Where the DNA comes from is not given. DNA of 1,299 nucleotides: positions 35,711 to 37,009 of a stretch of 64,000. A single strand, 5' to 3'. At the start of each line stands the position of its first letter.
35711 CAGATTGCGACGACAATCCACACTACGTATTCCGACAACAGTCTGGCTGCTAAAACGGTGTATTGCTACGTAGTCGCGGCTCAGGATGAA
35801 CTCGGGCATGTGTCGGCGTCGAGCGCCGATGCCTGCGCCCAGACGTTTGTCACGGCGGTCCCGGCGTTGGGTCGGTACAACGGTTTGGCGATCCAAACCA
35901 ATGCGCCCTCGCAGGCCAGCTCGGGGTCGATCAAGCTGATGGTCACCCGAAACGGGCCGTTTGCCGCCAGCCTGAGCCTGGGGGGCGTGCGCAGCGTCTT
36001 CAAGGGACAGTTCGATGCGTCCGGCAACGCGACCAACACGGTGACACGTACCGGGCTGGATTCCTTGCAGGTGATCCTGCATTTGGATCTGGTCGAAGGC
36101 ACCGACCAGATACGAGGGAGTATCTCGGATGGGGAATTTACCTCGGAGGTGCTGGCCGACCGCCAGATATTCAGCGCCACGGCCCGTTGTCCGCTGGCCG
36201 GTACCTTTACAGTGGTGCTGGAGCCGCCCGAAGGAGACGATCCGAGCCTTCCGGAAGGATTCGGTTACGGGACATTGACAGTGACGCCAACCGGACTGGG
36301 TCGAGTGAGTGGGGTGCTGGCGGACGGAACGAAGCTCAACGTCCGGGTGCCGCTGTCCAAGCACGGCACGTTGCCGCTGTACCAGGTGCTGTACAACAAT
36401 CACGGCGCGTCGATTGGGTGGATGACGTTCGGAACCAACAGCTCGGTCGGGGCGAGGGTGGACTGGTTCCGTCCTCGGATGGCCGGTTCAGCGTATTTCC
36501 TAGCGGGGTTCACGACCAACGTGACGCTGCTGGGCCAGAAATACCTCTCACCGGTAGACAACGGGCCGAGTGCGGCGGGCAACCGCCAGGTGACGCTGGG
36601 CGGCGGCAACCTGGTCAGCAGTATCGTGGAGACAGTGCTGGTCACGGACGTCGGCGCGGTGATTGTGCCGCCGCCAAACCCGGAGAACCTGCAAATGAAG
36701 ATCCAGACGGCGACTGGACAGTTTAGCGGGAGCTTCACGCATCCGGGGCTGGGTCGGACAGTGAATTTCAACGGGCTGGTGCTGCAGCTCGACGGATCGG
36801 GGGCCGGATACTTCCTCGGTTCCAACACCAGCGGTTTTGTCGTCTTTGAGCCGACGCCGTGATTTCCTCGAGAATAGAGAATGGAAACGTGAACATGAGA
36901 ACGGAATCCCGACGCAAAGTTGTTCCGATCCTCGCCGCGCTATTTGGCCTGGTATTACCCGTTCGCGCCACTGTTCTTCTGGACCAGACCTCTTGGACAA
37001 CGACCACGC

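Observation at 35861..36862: Second ~340-aa C-terminal module shared by a GH28 giant and the GloVer 'choice-of-anchor' repeat protein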

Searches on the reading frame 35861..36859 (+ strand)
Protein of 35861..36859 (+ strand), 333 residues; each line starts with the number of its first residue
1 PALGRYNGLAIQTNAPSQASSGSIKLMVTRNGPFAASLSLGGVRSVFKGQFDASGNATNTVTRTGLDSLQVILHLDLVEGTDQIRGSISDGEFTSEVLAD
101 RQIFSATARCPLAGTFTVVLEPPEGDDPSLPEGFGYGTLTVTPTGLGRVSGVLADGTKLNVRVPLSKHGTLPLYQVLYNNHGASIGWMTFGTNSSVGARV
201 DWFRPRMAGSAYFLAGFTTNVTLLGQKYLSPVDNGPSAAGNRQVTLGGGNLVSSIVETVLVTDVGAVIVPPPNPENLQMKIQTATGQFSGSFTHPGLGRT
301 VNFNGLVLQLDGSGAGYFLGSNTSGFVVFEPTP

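Call 10: find_homologous_proteins(query=window:35861-36859:+)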
Query window:35861-36859:+ (333 aa): 57 proteins with E <= 0.001 among 5892 candidates.
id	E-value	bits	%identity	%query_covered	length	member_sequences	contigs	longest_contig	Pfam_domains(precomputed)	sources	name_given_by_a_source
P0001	1.7e-178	611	84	99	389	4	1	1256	-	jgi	jgi:hypothetical protein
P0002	2.5e-170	584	81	99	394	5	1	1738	-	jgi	jgi:hypothetical protein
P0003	1.1e-156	539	74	99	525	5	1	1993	PF17957.8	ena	-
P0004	2.8e-149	515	78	91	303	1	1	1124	-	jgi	jgi:hypothetical protein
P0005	1.2e-127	444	62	99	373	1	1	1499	-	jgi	-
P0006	2.3e-124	433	61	99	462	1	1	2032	-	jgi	jgi:hypothetical protein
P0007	8.2e-124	431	61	99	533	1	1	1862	PF17957.8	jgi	jgi:hypothetical protein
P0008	1.2e-123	430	60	99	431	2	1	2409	PF00041.28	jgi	jgi:hypothetical protein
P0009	5.2e-113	396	68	79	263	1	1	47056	-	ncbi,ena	-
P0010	2.0e-109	384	55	99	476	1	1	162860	PF00041.28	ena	-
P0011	2.6e-107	377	58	88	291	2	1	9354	-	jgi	jgi:hypothetical protein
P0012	2.0e-105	371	55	93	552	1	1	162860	-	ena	-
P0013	1.3e-102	361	71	67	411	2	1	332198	PF17957.8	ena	-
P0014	6.5e-102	359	63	80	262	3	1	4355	-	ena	-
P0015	1.2e-100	355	53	99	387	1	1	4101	PF13004.14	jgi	jgi:hypothetical protein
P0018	6.5e-96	339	55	100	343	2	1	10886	-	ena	-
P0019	4.6e-94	333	50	99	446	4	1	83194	-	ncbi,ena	-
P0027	2.8e-86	308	47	99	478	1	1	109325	PF13004.14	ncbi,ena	-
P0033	6.6e-81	290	47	99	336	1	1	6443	-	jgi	jgi:hypothetical protein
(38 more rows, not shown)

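Call 19: predict_structure(alignment_id=A1)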
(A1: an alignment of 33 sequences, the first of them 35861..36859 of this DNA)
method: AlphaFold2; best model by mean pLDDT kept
length: 333 residues; sequences in the alignment: 33
mean_pLDDT: 92.9   pTM: 0.88
mean pLDDT of the five models: 92.9, 92.7, 92.2, 92.0, 91.8
residues with pLDDT >= 90: 274; 70-90: 54; 50-70: 5; < 50: 0
segments of 3 or more residues with pLDDT < 50: none
pLDDT, mean of each block of 10 residues (from residue 1): 89 91 95 94 95 94 94 79 92 95 93 95 89 96 97 96 92 95 96 91 94 93 94 87 95 95 91 94 93 94 92 92 94 85
secondary structure, 60 per line:
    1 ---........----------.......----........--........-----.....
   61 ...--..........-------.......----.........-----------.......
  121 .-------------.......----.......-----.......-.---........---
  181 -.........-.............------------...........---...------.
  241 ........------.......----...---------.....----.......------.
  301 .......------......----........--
elements in order: E4-11 E22-28 E33-40 E43-50 E56-63 E66-75 E83-89 E94-102 E114-121 E135-141 E146-152 E158-164 E170-177 E182-190 E195-204 E217-227 E240-248 E255-261 E266-268 E278-282 E287-293 E300-307 E314-319 E324-331

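Call 24: find_related_loci(query=A1, collection=genome_contigs, flank=6000)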
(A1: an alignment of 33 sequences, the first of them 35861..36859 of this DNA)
Query A1 (333 aa) in genome_contigs; peptide patterns used: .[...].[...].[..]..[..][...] (x = any residue, [..] = any of these).
98 stretches matched a pattern; 71 encode a relative of the query (tblastn E <= 1e-3); 71 distinct loci.
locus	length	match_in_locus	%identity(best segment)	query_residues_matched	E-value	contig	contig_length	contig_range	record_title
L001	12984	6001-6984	61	6-333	8e-136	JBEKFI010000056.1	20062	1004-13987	MAG: Verrucomicrobiia bacterium isolate SPRUCE 226 SPRUCE_226_56, whole genome shotgun sequence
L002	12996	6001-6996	58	3-333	8e-125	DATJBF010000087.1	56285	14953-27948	MAG TPA_asm: Verrucomicrobiia bacterium isolate SMAG_U15347 k141_5621735, whole genome shotgun sequence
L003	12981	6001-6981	58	3-330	1e-121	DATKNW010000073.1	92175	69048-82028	MAG TPA_asm: Verrucomicrobiia bacterium isolate SMAG_U14747 k141_4198463, whole genome shotgun sequence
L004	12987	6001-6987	55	4-333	2e-111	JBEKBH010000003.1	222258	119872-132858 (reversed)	MAG: Verrucomicrobiia bacterium isolate SPRUCE 131 SPRUCE_131_3, whole genome shotgun sequence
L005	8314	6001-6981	54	3-333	6e-110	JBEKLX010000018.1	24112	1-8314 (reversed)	MAG: Verrucomicrobiia bacterium isolate SPRUCE 380 SPRUCE_380_18, whole genome shotgun sequence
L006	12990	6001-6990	53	3-331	2e-105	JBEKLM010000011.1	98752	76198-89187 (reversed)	MAG: Verrucomicrobiia bacterium isolate SPRUCE 370 SPRUCE_370_11, whole genome shotgun sequence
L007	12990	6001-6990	51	3-331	1e-103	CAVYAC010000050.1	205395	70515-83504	MAG: uncultured Verrucomicrobiae bacterium isolate MFD01223.bin.2.30 genome assembly, contig: contig_11735, whole genome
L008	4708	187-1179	49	4-333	5e-99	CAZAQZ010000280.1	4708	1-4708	MAG TPA_asm: uncultured Verrucomicrobiota bacterium isolate binchicken_co162_501 genome assembly, contig: NODE_53042_len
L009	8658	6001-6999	49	3-333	8e-98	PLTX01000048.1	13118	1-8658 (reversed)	MAG: Verrucomicrobia bacterium isolate bog_1451 73.20120700_S1D.122_contig_15843, whole genome shotgun sequence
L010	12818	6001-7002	49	1-331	9e-97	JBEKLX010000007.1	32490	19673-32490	MAG: Verrucomicrobiia bacterium isolate SPRUCE 380 SPRUCE_380_7, whole genome shotgun sequence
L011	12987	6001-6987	48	4-331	7e-94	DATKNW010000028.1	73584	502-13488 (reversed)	MAG TPA_asm: Verrucomicrobiia bacterium isolate SMAG_U14747 k141_1253414, whole genome shotgun sequence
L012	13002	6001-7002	63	4-333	5e-137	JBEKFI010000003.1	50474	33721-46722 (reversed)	MAG: Verrucomicrobiia bacterium isolate SPRUCE 226 SPRUCE_226_3, whole genome shotgun sequence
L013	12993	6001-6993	48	4-331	1e-92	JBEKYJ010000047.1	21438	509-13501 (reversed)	MAG: Verrucomicrobiia bacterium isolate SPRUCE 672 SPRUCE_672_47, whole genome shotgun sequence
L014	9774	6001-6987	47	4-331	3e-92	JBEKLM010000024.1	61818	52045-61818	MAG: Verrucomicrobiia bacterium isolate SPRUCE 370 SPRUCE_370_24, whole genome shotgun sequence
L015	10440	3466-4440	47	4-331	1e-90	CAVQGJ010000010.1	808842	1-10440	MAG: uncultured Verrucomicrobiae bacterium isolate MFD05512.bin.2.136 genome assembly, contig: contig_7501, whole genome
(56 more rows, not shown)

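Call 28: fold_search(model_id=the predicted structure, library=pdb)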
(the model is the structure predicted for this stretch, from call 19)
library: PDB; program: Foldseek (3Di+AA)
matches with E <= 10: 1292; with E <= 0.001: 14
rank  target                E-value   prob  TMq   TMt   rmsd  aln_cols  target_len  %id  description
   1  4o4x_B                1.1e-06  1.00  0.24  0.18  16.7       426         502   10  Crystal structure of the vaccine antigen Transferrin Binding Protein B (TbpB) double mutant Tyr-167-Ala and Trp-176-Al (released 2015-01-14)
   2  9dc4_B                4.2e-06  1.00  0.23  0.17  16.9       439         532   10  Transferrin Binding Protein A in complex with transferrin binding protein B, transferrin and globular domain of TonB (released 2026-03-04)
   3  9clt_B                2.0e-05  1.00  0.23  0.17  17.3       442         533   10  Transferrin Binding Protein A in complex with transferrin binding protein B and transferrin (iron bound to N lobe only (released 2026-03-11)
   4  9pa8_B                2.3e-05  1.00  0.22  0.15  17.6       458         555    9  NmTbpB and Tf protein complex (released 2026-03-04)
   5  9nhq_B                3.1e-05  1.00  0.24  0.17  17.1       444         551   10  The cryo-EM structure of NmTbpA and NmTbpB in a complex (released 2026-03-04)
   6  4qq1_C                3.1e-05  1.00  0.24  0.17  17.3       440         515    9  Crystal structure of the isotype 1 Transferrin binding protein B (TbpB) from serogroup B Neisseria meningitidis (released 2015-04-01)
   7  4o4u_B                3.8e-05  1.00  0.23  0.17  16.9       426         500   10  Crystal structure of the vaccine antigen Transferrin Binding Protein B (TbpB) mutant Trp-176-Ala from Haemophilus para (released 2015-01-14)
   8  9yz4_B                4.2e-05  1.00  0.23  0.17  16.9       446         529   10  Neisseria gonorrhoeae Transferrin Binding Protein A in complex with Transferrin Binding Protein B and transferrin (iro (released 2026-03-04)
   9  3v8u_A                8.4e-05  0.99  0.21  0.15  18.1       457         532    8  The crystal structure of transferrin binding protein B (TbpB) from Neisseria meningitidis serogroup B (released 2012-02-15)
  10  4qq1_A                9.6e-05  1.00  0.23  0.17  17.2       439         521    9  Crystal structure of the isotype 1 Transferrin binding protein B (TbpB) from serogroup B Neisseria meningitidis (released 2015-04-01)
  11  3ve2_A                2.2e-04  0.99  0.24  0.18  17.3       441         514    9  The 2.1 angstrom crystal structure of Transferrin binding protein B (TbpB) from serogroup B M982 Neisseria meningitidi (released 2012-02-22)
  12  4qq1_B                3.4e-04  0.98  0.22  0.16  17.7       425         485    8  Crystal structure of the isotype 1 Transferrin binding protein B (TbpB) from serogroup B Neisseria meningitidis (released 2015-04-01)
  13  3ve2_B                4.7e-04  0.95  0.20  0.14  18.2       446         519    9  The 2.1 angstrom crystal structure of Transferrin binding protein B (TbpB) from serogroup B M982 Neisseria meningitidi (released 2012-02-22)
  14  1jju_A                9.5e-04  0.98  0.25  0.19  18.8       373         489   13  Structure of a Quinohemoprotein Amine Dehydrogenase with a Unique Redox Cofactor and Highly Unusual Crosslinking (released 2001-12-12)
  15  5yvf_D                1.3e-03  0.99  0.22  0.22  16.2       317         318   11  Crystal structure of BFA1 (released 2018-08-08)
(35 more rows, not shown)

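Call 29: search_solved_structures(query=A1, max_evalue=10)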
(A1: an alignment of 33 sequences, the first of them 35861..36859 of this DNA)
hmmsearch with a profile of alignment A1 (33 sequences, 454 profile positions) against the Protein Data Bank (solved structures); distinct sequences matched with E-value up to 10: 9.
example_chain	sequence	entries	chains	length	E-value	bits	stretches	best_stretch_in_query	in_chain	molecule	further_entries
8pn5_A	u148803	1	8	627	1.9e-09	40.1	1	24-113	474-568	DUF3472 domain-containing protein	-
8pn3_A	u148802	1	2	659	2.1e-09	40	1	24-113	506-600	DUF3472 domain-containing protein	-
8pmu_A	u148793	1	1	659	2.1e-09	40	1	24-113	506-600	DUF3472 domain-containing protein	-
1k85_A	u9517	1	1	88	1e-06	31.1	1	33-113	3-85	CHITINASE A1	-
9ncf_S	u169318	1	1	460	5e-05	25.5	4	22-117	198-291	Immunoglobulin-like domain protein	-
9c2d_S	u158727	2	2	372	0.0061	18.7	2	31-113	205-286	Tail protein | Putative tail protein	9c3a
6xsx_A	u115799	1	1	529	0.047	15.7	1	41-102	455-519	ZmpA Glycopeptidase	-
8zvi_a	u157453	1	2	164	0.091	14.8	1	34-111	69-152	Decoration protein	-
5lxk_A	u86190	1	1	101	0.12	14.5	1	46-113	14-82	Decoration protein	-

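Call 42: search_protein_families(library=pfam, proteins=[window:35861-36859:+, P0033, P0018], max_evalue=10)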
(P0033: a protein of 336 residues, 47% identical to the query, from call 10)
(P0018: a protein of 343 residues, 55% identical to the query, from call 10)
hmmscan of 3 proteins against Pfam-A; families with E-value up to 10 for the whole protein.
window:35861-36859:+ (333 aa): 1 family
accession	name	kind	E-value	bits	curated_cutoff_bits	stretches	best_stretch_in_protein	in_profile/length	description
PF12197.13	lci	-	0.00015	22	20.3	1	23-54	1-32/44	LCI fold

P0033 (336 aa): 0 families

P0018 (343 aa): 1 family
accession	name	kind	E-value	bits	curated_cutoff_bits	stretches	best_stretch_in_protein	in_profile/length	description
PF12197.13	lci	-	0.043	14.1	20.3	1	36-69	1-34/44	LCI fold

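Call 52: list_cluster_members(proteins=[P0019, P0027, P0009])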
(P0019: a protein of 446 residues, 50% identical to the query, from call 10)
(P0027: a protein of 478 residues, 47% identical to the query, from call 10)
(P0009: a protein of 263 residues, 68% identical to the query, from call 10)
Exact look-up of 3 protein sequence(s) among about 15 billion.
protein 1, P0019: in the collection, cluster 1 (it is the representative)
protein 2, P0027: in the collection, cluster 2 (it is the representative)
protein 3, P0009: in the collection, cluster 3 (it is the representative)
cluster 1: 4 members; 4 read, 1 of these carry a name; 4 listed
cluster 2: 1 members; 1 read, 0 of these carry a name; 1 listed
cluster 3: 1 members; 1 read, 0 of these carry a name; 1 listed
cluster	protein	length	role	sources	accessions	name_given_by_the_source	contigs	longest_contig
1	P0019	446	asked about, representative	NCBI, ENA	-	-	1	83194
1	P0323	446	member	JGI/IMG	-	hypothetical protein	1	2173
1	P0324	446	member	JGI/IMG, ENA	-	-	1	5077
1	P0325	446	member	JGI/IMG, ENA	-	-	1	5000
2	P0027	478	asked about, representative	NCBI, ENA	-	-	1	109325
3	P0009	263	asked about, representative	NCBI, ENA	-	-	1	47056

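Call 65: search_protein_families(library=pfam, proteins=[L009:2740-4329:+], max_evalue=0.001)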
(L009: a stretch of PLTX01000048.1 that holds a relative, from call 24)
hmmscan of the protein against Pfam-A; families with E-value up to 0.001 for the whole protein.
L009:2740-4329:+ (530 aa): 13 families
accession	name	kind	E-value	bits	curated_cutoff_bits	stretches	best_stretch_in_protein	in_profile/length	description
PF13414.12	TPR_11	-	4.9e-28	97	26.8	3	425-463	4-42/42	TPR repeat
PF07719.23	TPR_2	-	8.4e-25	85.2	27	3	449-482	1-34/34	Tetratricopeptide repeat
PF00515.34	TPR_1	-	1.5e-20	72.5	27.8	3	449-482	1-34/34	Tetratricopeptide repeat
PF13431.12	TPR_17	-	2.3e-16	59.1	24.4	1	438-468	2-32/34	Tetratricopeptide repeat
PF13181.12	TPR_8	-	3.5e-15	55.2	25.7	1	450-481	2-33/34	Tetratricopeptide repeat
PF14559.12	TPR_19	-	9.2e-14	52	25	2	459-526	1-68/68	Tetratricopeptide repeat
PF13428.12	TPR_14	-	5.5e-13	48.7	23.5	1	484-526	2-44/44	Tetratricopeptide repeat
PF13424.12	TPR_12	-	3.9e-12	46.6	30.1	1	414-480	2-76/77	Tetratricopeptide repeat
PF13432.12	TPR_16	-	4.3e-12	46.7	32.7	2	454-515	2-63/65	Tetratricopeptide repeat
PF13374.12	TPR_10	-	8.8e-10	38.7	27.5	1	453-478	6-31/42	Tetratricopeptide repeat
PF13371.12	TPR_9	-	9.3e-08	32.4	35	1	457-527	3-73/73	Tetratricopeptide repeat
PF13174.12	TPR_6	-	5.1e-05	24.1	26.3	0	484-515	1-32/33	Tetratricopeptide repeat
PF13176.12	TPR_7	-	5.7e-05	23.3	27.9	0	451-479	1-29/36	Tetratricopeptide repeat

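Call 69: search_protein_families(library=ncbifam, proteins=[window:35861-36859:+], max_evalue=1)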
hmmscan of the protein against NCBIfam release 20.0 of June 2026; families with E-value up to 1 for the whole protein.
window:35861-36859:+ (333 aa): 0 families

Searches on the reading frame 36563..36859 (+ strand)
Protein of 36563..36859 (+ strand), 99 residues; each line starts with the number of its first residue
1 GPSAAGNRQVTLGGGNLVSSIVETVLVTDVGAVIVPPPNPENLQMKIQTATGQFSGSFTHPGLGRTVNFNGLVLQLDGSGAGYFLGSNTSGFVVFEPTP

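Call 56: predict_structure(alignment_id=A3)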
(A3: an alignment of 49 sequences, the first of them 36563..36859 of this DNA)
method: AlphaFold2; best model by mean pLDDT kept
length: 99 residues; sequences in the alignment: 49
mean_pLDDT: 94.5   pTM: 0.85
mean pLDDT of the five models: 94.5, 91.9, 91.8, 91.3, 88.7
residues with pLDDT >= 90: 89; 70-90: 9; 50-70: 1; < 50: 0
segments of 3 or more residues with pLDDT < 50: none
pLDDT, mean of each block of 10 residues (from residue 1): 89 96 96 96 96 96 95 92 95 94
secondary structure, 60 per line:
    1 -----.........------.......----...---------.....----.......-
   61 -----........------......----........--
elements in order: E6-14 E21-27 E32-34 E44-48 E53-59 E66-73 E80-85 E90-97
